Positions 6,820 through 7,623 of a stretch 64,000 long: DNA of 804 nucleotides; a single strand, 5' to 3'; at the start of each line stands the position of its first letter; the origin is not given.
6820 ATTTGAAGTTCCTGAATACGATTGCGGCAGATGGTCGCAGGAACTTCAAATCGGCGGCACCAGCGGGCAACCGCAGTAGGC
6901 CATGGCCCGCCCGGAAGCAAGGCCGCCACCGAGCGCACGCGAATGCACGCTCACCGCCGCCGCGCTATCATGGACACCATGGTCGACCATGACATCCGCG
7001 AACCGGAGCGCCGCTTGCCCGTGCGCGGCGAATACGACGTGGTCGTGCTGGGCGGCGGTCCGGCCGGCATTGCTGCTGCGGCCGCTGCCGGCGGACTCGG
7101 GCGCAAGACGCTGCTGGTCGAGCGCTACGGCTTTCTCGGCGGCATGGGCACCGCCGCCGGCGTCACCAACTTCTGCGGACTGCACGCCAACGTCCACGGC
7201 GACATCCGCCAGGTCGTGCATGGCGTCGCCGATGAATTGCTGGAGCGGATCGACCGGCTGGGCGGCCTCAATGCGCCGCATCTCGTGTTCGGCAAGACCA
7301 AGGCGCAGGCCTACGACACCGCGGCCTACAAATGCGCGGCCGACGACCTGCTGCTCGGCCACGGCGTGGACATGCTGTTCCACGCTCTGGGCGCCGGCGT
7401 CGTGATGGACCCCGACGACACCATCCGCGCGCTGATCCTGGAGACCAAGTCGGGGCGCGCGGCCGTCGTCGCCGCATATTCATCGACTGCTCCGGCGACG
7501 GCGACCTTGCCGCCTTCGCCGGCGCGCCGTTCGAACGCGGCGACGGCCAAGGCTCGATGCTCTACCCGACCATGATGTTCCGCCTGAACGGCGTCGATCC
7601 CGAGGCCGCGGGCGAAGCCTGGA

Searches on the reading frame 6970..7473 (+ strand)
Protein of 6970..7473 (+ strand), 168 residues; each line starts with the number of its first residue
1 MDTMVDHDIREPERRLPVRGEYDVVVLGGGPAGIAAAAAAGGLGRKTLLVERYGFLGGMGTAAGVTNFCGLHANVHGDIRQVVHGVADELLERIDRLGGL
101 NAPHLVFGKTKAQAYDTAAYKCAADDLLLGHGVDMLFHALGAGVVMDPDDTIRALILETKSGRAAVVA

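Call 37: find_homologous_proteins(query=window:6970-7473:+)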
Query seq(168 aa) (168 aa): 1475 proteins with E <= 0.001 among 2056 candidates; the best 120 are listed.
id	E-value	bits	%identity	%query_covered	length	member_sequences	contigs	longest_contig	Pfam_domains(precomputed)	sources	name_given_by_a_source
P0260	2.0e-103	362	100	100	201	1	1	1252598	PF07992.21,PF12831.14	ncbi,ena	-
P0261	2.9e-86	306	88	98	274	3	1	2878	PF07992.21,PF12831.14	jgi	-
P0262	1.4e-84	300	88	94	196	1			PF12831.14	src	-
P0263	1.4e-84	300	85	98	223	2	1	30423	PF07992.21,PF12831.14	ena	-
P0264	1.1e-83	297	83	98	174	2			PF00890.31,PF07992.21,PF03486.21,PF12831.14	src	-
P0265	1.3e-83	297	89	95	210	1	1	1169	PF13450.13,PF00890.31,PF07992.21,PF03486.21,PF12831.14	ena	-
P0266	4.6e-82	292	84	95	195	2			PF07992.21,PF01134.29,PF12831.14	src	-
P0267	4.9e-82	292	87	95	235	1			PF07992.21,PF03486.21,PF12831.14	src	-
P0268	6.9e-82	291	83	98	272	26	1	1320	PF07992.21,PF01134.29,PF12831.14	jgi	-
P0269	7.4e-82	291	86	95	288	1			PF00890.31,PF07992.21,PF03486.21,PF12831.14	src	-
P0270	2.1e-81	290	82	98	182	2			PF13450.13,PF00890.31,PF07992.21,PF03486.21,PF12831.14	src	-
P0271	1.8e-80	287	87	92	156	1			PF00890.31,PF07992.21,PF12831.14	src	-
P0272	3.5e-80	286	88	90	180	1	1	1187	PF12831.14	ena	-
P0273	5.6e-80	285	82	95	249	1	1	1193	PF12831.14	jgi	-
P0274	4.7e-79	282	84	93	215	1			PF12831.14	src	-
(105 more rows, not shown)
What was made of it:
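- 1..9938 (.): Block A. Hyphomicrobiales-like (alphaproteobacterial) DNA, GC 0.67. Genes: adenylate cyclase-like ORF, Der/EngA, TPR_21, PanB, NnrU, FAD oxidoreductase, TctC, and a hypothetical ORF at 9541-9938 that is cut mid-gene. Many frameshifts. Named homologues come from Pseudolabrys, Bradyrhizobium and Microvirga MAGs (call 37).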

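Call 38: find_encoding_contigs(protein=P0263, flank=10000, max_places=3)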
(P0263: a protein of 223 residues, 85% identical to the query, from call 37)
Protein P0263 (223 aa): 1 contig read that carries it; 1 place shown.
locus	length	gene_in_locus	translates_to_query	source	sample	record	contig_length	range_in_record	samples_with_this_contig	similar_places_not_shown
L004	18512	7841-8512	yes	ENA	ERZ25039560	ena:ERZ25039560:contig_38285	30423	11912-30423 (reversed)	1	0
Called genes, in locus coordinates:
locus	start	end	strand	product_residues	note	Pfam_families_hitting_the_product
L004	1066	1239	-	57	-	-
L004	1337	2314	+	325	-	PF00589:Phage_integrase (faint)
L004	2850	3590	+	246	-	PF00106:adh_short, PF01370:Epimerase (weak), PF08659:KR, PF13561:adh_short_C2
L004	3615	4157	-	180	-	-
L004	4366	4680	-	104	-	PF14714:KH_dom-like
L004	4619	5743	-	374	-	PF00009:GTP_EFTU (faint), PF00025:Arf (faint), PF00071:Ras (faint), PF01926:MMR_HSR1, PF02421:FeoB_N, PF02421:FeoB_N (weak), PF00350:Dynamin_N (weak), PF01926:MMR_HSR1, +3 more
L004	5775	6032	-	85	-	-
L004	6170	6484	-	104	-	-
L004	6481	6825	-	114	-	PF09976:TPR_21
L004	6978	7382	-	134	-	PF02548:Pantoate_transf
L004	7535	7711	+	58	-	-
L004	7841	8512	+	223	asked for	PF07992:Pyr_redox_2 (weak), PF12831:FAD_oxidored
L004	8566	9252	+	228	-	PF12831:FAD_oxidored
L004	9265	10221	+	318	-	PF03401:TctC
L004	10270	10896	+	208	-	-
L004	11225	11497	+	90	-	-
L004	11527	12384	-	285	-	PF00106:adh_short, PF08659:KR, PF13561:adh_short_C2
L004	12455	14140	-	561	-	PF00990:GGDEF, PF03848:TehB (weak), PF13489:Methyltransf_23, PF13847:Methyltransf_31 (weak), PF08241:Methyltransf_11, PF08242:Methyltransf_12, PF13649:Methyltransf_25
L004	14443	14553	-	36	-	PF03960:ArsC (weak)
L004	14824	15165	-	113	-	PF09585:Lin0512_fam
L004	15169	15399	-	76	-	PF00958:GMP_synt_C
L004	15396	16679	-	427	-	PF00117:GATase, PF07722:Peptidase_C26 (weak), PF02540:NAD_synthase (weak)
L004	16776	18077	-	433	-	PF22458:RsmF-B_ferredox (weak), PF01189:Methyltr_RsmB-F, PF13847:Methyltransf_31 (weak)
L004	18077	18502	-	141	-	PF01124:MAPEG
